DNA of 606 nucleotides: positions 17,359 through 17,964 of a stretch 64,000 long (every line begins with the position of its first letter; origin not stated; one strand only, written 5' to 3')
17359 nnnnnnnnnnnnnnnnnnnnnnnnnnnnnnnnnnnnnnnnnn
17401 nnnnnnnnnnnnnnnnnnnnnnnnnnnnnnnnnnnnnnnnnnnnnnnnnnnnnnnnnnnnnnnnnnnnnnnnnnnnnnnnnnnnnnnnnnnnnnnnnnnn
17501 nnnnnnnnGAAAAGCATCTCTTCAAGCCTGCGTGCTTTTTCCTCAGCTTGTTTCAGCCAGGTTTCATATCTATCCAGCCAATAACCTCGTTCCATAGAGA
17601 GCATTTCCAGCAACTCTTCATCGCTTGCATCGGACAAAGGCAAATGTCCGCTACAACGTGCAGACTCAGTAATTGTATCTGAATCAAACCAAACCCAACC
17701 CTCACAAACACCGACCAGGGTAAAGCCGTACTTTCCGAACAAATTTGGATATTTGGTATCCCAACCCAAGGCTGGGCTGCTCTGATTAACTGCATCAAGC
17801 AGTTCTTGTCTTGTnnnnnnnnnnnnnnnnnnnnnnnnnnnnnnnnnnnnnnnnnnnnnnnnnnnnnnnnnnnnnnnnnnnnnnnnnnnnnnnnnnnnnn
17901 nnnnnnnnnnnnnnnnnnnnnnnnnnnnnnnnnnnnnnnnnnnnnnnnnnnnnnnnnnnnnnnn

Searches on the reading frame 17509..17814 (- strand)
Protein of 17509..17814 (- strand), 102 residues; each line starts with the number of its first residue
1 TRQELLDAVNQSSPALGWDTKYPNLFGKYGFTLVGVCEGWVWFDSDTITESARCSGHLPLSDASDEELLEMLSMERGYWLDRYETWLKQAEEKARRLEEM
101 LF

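Call 11: search_protein_families(library=pfam, proteins=[window:17509-17814:-], max_evalue=0.01)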
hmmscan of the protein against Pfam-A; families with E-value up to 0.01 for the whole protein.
window:17509-17814:- (102 aa): 0 families

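Call 62: search_protein_families(library=padloc, proteins=[window:17509-17814:-], max_evalue=0.01)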
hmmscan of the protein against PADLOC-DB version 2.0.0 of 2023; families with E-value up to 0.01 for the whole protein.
window:17509-17814:- (102 aa): 0 families
